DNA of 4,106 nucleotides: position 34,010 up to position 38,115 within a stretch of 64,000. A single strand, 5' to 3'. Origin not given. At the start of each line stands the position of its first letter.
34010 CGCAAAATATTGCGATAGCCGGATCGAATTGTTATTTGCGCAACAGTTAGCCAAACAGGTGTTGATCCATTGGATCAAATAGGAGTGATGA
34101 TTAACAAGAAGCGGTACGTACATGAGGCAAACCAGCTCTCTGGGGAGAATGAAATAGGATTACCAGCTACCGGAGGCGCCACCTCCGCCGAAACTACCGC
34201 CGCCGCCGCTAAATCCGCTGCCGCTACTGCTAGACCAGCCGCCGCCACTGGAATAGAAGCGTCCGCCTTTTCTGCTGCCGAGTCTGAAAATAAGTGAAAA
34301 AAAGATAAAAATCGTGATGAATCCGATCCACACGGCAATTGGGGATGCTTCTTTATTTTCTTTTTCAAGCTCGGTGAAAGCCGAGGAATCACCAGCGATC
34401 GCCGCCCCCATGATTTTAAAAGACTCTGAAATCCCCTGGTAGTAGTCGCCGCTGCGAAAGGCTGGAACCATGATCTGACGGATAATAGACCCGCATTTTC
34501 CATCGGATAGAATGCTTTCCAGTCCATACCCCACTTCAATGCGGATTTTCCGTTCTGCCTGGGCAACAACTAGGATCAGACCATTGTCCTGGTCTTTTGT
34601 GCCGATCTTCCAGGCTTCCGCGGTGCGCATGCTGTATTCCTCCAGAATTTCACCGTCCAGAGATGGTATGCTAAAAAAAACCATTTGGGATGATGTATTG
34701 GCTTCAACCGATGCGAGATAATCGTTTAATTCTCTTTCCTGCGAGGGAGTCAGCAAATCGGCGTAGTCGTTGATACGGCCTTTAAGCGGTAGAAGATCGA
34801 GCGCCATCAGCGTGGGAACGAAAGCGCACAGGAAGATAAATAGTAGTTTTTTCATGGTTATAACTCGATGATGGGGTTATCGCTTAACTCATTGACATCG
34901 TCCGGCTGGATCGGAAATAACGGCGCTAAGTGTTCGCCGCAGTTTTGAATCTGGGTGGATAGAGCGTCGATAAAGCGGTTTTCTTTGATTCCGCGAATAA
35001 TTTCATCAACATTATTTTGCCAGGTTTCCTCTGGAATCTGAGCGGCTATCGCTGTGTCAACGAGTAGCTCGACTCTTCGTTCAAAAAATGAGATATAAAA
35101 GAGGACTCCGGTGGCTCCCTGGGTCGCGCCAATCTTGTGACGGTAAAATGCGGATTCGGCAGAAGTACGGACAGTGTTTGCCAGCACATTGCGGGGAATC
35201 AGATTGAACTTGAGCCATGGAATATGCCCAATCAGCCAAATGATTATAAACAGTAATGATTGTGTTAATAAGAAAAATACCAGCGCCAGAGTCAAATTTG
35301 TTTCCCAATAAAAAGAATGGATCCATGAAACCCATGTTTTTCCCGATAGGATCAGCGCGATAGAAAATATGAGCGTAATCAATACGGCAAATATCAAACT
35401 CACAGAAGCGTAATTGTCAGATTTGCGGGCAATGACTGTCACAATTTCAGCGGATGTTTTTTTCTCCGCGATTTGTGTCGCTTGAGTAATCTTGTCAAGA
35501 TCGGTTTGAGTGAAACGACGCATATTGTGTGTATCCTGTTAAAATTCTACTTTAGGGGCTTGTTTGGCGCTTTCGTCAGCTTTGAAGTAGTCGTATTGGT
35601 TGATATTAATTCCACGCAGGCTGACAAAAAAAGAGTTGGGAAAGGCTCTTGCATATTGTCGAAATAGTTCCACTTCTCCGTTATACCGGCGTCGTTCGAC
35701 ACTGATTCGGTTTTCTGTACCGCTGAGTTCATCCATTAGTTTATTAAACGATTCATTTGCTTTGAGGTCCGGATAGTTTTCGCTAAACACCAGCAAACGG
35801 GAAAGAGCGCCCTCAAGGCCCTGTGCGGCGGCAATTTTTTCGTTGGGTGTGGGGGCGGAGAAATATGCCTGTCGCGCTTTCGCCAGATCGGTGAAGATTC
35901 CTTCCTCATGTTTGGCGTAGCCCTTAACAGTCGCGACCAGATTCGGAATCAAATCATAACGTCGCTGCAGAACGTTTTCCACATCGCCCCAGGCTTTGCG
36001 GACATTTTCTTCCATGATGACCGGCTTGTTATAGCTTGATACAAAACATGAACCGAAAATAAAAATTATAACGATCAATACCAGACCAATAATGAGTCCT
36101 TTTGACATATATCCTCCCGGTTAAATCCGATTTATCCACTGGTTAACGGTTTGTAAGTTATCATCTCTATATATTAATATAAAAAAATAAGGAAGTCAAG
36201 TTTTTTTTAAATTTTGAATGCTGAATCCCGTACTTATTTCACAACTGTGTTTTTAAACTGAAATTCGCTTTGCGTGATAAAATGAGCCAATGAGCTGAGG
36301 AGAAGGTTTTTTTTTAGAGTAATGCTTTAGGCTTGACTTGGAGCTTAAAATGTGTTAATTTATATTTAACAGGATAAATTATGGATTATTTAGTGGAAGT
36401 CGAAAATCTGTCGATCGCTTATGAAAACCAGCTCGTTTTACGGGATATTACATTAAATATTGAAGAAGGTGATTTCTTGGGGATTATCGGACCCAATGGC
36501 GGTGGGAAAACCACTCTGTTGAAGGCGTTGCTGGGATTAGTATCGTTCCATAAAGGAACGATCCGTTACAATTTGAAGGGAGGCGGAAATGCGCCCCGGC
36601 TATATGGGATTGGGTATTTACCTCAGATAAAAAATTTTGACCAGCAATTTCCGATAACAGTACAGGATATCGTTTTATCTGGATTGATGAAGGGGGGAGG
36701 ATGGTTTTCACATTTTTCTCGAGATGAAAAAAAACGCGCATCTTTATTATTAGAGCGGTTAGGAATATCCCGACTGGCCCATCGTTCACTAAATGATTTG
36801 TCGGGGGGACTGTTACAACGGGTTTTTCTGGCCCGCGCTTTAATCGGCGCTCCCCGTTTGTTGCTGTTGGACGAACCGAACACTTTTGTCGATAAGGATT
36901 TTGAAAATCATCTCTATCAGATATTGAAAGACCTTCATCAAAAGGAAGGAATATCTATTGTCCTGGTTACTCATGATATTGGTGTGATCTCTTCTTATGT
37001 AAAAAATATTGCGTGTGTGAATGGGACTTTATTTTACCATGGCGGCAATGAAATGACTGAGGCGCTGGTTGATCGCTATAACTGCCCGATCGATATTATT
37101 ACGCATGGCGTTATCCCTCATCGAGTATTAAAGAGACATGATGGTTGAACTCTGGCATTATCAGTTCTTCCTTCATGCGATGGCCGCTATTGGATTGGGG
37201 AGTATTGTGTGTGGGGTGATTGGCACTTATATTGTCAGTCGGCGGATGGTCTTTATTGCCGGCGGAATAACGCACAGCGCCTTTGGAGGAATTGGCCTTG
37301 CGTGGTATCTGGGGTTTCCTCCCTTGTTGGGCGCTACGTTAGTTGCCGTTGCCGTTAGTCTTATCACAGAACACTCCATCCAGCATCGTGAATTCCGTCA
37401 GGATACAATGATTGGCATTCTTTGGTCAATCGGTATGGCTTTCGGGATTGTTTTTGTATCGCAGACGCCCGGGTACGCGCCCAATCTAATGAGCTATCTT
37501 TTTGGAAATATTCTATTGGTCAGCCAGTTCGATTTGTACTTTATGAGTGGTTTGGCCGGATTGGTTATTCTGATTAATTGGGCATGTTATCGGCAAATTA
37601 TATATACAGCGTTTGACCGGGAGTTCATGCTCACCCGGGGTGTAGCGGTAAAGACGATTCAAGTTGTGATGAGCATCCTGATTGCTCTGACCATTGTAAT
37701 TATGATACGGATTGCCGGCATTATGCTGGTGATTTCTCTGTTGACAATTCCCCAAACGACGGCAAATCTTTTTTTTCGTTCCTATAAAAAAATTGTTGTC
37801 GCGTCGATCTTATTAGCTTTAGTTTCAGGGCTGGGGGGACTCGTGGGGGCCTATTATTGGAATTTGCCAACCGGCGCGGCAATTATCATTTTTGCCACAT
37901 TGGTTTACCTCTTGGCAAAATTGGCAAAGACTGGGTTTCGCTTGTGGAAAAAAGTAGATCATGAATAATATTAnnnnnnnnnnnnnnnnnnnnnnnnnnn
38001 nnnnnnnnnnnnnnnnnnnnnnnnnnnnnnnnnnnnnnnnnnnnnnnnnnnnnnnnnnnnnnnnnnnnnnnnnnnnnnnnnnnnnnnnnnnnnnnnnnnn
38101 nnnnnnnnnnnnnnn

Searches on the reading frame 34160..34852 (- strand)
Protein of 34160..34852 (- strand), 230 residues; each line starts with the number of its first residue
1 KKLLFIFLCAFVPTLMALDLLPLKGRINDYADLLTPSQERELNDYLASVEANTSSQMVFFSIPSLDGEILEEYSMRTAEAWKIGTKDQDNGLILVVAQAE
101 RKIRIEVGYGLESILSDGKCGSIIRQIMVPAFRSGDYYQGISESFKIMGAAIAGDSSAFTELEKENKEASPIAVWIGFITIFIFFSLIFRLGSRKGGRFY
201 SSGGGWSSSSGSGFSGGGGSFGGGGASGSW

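Call 56: search_protein_families(library=ncbifam, proteins=[window:34160-34852:-])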
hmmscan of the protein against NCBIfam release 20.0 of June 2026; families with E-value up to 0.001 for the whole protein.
window:34160-34852:- (230 aa): 1 family
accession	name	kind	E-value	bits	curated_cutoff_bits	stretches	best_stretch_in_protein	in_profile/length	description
NF047379.1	photo_II_Psb32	equivalog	5.2e-10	39.4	160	1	26-155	23-154/207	photosystem II repair protein Psb32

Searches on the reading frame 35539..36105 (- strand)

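Call 56: search_protein_families(library=ncbifam, proteins=[window:35539-36105:-])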
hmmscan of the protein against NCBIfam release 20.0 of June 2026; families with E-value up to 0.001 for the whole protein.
window:35539-36105:- (188 aa): 1 family
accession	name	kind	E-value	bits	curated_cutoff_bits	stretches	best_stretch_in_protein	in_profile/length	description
NF040966.1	MamQ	equivalog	1.2e-28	100.1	250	2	92-186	107-202/221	magnetosome protein MamQ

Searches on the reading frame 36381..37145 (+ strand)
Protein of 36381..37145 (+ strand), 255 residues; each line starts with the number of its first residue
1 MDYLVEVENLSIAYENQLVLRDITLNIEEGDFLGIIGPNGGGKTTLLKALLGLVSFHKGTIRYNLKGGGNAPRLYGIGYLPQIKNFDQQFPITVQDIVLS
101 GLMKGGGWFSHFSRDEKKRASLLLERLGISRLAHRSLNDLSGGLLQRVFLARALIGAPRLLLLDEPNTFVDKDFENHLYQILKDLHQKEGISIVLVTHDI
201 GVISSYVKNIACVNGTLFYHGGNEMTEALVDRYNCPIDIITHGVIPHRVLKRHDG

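Call 56: search_protein_families(library=ncbifam, proteins=[window:36381-37145:+])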
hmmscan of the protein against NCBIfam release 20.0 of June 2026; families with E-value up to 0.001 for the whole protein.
window:36381-37145:+ (255 aa): 187 families (the best 25 are shown)
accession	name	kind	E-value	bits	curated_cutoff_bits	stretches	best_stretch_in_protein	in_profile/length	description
NF053840.1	MnTportMntADein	equivalog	2.7e-47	161.3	400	1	4-222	1-215/240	manganese ABC transporter ATP-binding protein MntA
NF040873.1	AztA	equivalog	3.8e-45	153.8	220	1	14-209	2-188/191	zinc ABC transporter ATP-binding protein AztA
TIGR03771.1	anch_rpt_ABC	equivalog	3.6e-44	151.1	268.8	1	25-221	1-194/223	anchored repeat-type ABC transporter ATP-binding subunit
TIGR02315.1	ABC_phnC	equivalog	6.5e-38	130.5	266.1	1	4-226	1-234/243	phosphonate ABC transporter ATP-binding protein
NF011630.0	PRK15056.1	equivalog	7.4e-37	127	393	1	5-226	7-228/274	manganese/iron ABC transporter ATP-binding protein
NF010068.0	PRK13548.1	equivalog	4e-36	124.4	261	1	3-242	4-249/261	heme ABC transporter ATP-binding protein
NF007090.0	PRK09544.1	equivalog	3.2e-35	121.8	306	1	1-225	1-206/251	zinc ABC transporter ATP-binding protein ZnuC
NF008409.0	PRK11231.1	equivalog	1.7e-34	119.4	375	1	5-230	3-231/255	Fe(3+) dicitrate ABC transporter ATP-binding protein FecE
TIGR03265.1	PhnT2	equivalog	7.7e-33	114.2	457.7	1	4-201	4-196/353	putative 2-aminoethylphosphonate ABC transporter ATP-binding protein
TIGR03410.1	urea_trans_UrtE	equivalog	9.8e-31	107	285.8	1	6-221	2-214/230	urea ABC transporter ATP-binding subunit UrtE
TIGR03873.1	F420-0_ABC_ATP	hypoth_equivalog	9.8e-31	106.9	372.4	1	6-219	3-216/256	putative F420-0 ABC transporter ATP-binding protein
NF040840.2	tungstate_WtpC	equivalog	1.8e-30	106.4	440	1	5-208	2-199/347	tungstate ABC transporter ATP-binding protein WtpC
TIGR00968.1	3a0106s01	subfamily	4.4e-30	105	342.75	1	6-210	2-201/237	sulfate ABC transporter ATP-binding protein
NF007082.0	PRK09536.1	equivalog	8.4e-30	104.2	537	1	4-214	3-213/402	corrinoid ABC transporter ATPase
NF043075.1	MMSYN1_0197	equivalog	9.1e-30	103.7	550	1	4-201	2-194/341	spermidine/putrescine ABC transporter ATP-binding protein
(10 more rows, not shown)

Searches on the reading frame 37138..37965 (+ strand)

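Call 56: search_protein_families(library=ncbifam, proteins=[window:37138-37965:+])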
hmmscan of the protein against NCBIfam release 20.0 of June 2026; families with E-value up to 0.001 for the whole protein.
window:37138-37965:+ (276 aa): 4 families
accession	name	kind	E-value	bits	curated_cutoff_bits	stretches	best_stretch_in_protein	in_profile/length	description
NF040871.1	AztB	equivalog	1.8e-47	162.2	280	1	2-253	3-254/254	zinc ABC transporter permease AztB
TIGR03770.1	anch_rpt_perm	equivalog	9.2e-46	156.7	296.8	1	10-262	16-268/270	anchored repeat-type ABC transporter permease subunit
NF040927.1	ABC_perm_SloB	subfamily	3.3e-31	109.1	460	1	4-260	5-260/271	metal ABC transporter permease subunit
NF007089.0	PRK09543.1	equivalog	2.9e-26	92.6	284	1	20-264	14-258/261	zinc ABC transporter permease subunit ZnuB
